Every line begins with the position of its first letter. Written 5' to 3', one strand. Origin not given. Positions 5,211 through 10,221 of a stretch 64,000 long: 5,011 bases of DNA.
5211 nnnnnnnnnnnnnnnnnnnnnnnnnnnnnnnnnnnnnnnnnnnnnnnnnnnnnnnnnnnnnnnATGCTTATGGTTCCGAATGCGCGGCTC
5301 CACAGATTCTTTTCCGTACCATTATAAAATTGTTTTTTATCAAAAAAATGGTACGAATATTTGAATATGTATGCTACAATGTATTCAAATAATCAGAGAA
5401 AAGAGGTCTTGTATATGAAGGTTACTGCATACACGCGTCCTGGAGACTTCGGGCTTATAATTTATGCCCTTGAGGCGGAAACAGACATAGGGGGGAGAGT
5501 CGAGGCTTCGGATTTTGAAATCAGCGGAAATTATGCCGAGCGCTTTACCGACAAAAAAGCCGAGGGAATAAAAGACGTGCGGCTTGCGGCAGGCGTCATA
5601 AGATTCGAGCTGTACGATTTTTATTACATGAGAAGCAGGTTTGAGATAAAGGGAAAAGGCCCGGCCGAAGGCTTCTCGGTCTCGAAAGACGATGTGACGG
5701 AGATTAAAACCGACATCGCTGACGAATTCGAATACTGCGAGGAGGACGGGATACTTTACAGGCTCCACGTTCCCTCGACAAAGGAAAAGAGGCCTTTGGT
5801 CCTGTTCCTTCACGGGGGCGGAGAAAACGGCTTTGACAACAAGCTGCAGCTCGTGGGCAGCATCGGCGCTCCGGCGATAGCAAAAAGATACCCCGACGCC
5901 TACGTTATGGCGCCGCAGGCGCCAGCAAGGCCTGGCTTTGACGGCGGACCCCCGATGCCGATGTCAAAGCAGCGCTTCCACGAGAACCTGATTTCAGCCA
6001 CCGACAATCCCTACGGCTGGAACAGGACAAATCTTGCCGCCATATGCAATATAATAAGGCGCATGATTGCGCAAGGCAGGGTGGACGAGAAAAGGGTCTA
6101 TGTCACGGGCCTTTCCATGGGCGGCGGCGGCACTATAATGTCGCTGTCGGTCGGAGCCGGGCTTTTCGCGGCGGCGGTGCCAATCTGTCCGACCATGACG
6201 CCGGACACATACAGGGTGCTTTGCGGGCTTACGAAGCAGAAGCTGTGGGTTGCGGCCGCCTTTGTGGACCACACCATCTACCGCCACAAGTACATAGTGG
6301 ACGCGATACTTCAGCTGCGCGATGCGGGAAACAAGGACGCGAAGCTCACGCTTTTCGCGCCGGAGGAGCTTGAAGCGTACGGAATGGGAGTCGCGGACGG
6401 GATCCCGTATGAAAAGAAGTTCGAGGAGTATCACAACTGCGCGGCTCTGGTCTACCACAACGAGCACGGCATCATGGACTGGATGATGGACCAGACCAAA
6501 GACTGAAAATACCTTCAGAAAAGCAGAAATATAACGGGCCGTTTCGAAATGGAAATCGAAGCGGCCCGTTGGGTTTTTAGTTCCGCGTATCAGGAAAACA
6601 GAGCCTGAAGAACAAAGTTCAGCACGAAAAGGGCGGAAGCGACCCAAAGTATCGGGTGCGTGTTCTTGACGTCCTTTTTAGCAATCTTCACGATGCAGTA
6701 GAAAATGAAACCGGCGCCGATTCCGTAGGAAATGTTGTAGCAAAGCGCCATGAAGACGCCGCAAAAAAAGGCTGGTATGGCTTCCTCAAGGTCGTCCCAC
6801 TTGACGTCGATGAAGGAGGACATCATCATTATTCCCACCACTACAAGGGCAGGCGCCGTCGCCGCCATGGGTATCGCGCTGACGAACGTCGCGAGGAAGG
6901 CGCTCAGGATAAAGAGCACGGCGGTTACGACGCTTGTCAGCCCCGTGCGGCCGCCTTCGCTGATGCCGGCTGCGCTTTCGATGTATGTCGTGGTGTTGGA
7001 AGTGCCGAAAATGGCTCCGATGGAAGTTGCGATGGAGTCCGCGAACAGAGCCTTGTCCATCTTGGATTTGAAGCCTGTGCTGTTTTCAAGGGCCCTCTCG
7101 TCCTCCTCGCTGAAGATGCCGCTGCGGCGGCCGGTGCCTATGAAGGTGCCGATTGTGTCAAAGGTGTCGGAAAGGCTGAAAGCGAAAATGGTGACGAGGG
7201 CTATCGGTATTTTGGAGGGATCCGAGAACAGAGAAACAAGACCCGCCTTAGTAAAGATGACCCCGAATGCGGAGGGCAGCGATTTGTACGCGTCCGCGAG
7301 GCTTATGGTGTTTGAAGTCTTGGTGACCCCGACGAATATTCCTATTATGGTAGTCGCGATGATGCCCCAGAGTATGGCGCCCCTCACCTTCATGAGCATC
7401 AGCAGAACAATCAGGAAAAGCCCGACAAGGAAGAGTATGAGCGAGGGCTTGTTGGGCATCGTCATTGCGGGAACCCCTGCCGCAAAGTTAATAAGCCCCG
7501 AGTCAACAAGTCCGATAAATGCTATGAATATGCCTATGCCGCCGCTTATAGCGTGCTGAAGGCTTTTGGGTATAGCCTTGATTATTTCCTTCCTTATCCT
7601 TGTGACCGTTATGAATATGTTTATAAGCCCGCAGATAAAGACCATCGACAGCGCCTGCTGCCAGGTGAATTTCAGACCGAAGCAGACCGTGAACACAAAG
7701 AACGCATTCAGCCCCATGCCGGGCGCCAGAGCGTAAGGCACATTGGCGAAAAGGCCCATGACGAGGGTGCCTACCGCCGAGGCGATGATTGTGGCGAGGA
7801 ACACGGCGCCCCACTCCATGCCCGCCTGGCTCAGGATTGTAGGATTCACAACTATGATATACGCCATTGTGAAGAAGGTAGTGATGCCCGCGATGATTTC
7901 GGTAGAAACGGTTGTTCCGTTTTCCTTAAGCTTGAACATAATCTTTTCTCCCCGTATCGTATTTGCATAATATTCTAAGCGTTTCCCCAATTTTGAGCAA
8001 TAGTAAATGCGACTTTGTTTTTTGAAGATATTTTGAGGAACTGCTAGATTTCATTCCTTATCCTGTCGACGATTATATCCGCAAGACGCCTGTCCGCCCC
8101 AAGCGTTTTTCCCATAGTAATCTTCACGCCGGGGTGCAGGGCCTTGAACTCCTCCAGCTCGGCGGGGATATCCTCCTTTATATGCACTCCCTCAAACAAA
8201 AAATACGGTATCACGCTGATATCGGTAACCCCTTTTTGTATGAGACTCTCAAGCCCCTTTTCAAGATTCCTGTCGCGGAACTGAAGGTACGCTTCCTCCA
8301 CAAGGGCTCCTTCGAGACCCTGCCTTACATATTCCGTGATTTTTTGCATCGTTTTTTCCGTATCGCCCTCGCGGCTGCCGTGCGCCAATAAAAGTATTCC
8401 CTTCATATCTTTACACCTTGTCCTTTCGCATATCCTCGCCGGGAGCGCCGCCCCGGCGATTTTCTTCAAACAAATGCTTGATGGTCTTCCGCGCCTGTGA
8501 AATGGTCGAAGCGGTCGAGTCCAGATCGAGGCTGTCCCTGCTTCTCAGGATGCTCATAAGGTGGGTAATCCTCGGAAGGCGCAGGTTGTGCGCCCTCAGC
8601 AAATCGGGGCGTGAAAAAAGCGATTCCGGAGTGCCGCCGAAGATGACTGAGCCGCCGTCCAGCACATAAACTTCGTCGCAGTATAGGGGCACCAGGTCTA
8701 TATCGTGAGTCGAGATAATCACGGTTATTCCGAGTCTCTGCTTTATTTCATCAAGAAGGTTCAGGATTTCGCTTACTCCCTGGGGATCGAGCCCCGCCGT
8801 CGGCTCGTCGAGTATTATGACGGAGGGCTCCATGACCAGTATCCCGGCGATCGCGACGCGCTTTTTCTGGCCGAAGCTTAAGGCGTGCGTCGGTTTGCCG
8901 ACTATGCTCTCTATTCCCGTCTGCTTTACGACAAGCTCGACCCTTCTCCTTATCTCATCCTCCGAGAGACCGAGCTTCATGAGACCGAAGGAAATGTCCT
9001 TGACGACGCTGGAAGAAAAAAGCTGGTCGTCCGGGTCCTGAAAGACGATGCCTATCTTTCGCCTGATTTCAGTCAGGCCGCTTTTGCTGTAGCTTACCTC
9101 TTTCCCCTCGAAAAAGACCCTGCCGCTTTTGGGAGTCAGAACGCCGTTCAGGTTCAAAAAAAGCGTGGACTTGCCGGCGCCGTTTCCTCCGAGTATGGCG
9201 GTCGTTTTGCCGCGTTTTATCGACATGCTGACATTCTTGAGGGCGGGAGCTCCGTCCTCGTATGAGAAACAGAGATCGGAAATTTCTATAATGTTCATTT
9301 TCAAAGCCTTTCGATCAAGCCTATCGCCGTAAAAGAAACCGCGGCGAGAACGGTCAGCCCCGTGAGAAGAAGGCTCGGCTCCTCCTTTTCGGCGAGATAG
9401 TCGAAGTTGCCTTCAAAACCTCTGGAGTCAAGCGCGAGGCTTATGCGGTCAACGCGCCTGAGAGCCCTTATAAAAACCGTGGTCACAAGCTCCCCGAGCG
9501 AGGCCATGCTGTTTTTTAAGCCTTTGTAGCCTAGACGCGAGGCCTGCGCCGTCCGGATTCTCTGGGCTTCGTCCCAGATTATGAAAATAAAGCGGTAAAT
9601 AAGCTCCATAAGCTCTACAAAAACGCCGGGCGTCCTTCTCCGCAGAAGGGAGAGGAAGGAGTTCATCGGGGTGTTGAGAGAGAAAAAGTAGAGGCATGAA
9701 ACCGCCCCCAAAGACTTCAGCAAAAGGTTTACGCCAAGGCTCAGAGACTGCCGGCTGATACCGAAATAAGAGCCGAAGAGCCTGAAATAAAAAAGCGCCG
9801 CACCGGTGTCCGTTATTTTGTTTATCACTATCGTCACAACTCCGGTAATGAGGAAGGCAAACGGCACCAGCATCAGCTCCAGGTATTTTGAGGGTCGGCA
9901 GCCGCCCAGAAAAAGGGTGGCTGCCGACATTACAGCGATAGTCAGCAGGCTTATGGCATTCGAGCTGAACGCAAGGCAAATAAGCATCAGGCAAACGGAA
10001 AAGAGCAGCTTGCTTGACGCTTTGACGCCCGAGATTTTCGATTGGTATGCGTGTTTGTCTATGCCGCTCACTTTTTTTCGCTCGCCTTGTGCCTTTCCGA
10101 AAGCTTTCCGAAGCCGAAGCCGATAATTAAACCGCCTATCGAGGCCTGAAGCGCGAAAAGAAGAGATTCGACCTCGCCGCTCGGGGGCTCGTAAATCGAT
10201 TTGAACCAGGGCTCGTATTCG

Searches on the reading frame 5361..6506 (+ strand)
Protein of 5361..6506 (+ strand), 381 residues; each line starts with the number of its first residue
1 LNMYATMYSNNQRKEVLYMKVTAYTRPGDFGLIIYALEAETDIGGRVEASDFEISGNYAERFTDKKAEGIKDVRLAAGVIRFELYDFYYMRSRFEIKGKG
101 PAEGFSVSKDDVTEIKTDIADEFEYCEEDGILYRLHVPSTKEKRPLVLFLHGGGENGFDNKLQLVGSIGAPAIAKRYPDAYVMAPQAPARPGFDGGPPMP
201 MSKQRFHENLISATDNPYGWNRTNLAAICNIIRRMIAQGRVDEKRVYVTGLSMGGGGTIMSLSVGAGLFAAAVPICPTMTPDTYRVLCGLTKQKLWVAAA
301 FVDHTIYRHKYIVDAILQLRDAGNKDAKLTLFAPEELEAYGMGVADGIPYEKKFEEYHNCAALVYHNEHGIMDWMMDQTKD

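Call 8: search_protein_families(library=pfam, proteins=[window:5361-6506:+])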
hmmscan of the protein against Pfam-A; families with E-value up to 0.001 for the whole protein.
window:5361-6506:+ (381 aa): 5 families
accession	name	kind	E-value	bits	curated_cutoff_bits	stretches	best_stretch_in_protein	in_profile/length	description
PF12740.14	PETase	-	6.4e-06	26.2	28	1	212-285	91-165/263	PET hydrolase-like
PF12697.13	Abhydrolase_6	-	1e-05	26.8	26.3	1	147-289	1-101/217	Alpha/beta hydrolase family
PF00326.27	Peptidase_S9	-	0.00015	21.8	22.6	1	228-283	48-103/213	Prolyl oligopeptidase family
PF10503.15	Esterase_PHB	-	0.00062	19.5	23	0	224-264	77-116/219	Esterase PHB depolymerase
PF02230.22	Abhydrolase_2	-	0.00075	19.8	23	0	139-255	9-116/217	Phospholipase/Carboxylesterase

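Call 76: search_protein_families(library=pfam, proteins=[window:5361-6506:+], max_evalue=0.001)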
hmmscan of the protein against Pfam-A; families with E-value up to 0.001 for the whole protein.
window:5361-6506:+ (381 aa): 5 families
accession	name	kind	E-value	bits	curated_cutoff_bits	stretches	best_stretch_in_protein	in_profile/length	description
PF12740.14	PETase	-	6.4e-06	26.2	28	1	212-285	91-165/263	PET hydrolase-like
PF12697.13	Abhydrolase_6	-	1e-05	26.8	26.3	1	147-289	1-101/217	Alpha/beta hydrolase family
PF00326.27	Peptidase_S9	-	0.00015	21.8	22.6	1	228-283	48-103/213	Prolyl oligopeptidase family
PF10503.15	Esterase_PHB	-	0.00062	19.5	23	0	224-264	77-116/219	Esterase PHB depolymerase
PF02230.22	Abhydrolase_2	-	0.00075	19.8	23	0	139-255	9-116/217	Phospholipase/Carboxylesterase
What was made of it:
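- The nearest alpha/beta-hydrolase-like ORF (5361-6506) is a weak match and is separated from the locus by unrelated genes (calls 8, 76).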

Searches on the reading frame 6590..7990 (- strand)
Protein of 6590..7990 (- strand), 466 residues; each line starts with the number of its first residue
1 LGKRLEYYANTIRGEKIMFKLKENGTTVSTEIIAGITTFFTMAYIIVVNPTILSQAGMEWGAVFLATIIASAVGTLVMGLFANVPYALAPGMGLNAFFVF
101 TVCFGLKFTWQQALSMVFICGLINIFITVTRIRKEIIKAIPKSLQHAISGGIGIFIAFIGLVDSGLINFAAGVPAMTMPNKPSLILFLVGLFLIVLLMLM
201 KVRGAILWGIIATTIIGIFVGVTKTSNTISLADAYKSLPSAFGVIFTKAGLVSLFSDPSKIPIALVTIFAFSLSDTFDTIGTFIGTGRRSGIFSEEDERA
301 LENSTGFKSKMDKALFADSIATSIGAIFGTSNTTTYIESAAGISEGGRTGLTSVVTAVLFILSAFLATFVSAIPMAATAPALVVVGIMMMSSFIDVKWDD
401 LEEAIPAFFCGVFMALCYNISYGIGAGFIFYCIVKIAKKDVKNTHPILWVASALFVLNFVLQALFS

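Call 7: search_protein_families(library=pfam, proteins=[window:6590-7990:-])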
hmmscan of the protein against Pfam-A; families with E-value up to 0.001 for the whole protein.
window:6590-7990:- (466 aa): 1 family
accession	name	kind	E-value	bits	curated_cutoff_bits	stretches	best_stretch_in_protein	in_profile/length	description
PF00860.26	Xan_ur_permease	-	3.4e-49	168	27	1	31-423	3-386/389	Permease family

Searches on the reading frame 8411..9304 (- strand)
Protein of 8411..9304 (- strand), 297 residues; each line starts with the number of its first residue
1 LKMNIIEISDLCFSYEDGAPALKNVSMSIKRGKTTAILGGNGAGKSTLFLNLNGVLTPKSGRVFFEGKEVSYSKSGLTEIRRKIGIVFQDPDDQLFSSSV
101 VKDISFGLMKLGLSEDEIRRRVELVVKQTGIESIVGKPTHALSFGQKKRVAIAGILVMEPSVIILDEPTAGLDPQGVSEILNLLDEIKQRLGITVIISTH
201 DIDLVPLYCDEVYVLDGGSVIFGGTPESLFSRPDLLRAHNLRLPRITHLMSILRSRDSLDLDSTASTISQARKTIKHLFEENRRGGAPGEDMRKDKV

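Call 7: search_protein_families(library=pfam, proteins=[window:8411-9304:-])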
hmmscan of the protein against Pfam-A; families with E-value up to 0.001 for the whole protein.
window:8411-9304:- (297 aa): 6 families
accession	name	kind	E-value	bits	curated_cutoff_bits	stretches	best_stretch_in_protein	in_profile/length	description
PF00005.33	ABC_tran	-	9.7e-33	114.1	25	1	22-170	1-137/137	ABC transporter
PF13304.12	AAA_21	-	1.7e-13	51.8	27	1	140-202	236-300/304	AAA domain, putative AbiEii toxin, Type IV TA system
PF02463.25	SMC_N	-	3.4e-06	27.1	40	1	33-201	25-198/220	RecF/RecN/SMC N terminal domain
PF13175.12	AAA_15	-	1.7e-05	25.1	32.1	1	22-102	14-92/374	AAA ATPase domain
PF13555.12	AAA_29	-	2.7e-05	24.3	27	1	25-62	15-51/61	P-loop containing region of AAA domain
PF13476.12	AAA_23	-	0.00084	20.5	27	0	33-93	20-84/201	AAA domain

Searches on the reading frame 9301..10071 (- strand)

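Call 7: search_protein_families(library=pfam, proteins=[window:9301-10071:-])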
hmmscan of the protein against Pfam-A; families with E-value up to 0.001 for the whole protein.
window:9301-10071:- (256 aa): 1 family
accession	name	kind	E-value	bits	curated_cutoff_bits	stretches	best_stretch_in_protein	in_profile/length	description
PF02361.21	CbiQ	-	4.4e-42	144.6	25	1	14-221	6-210/216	Cobalt transport protein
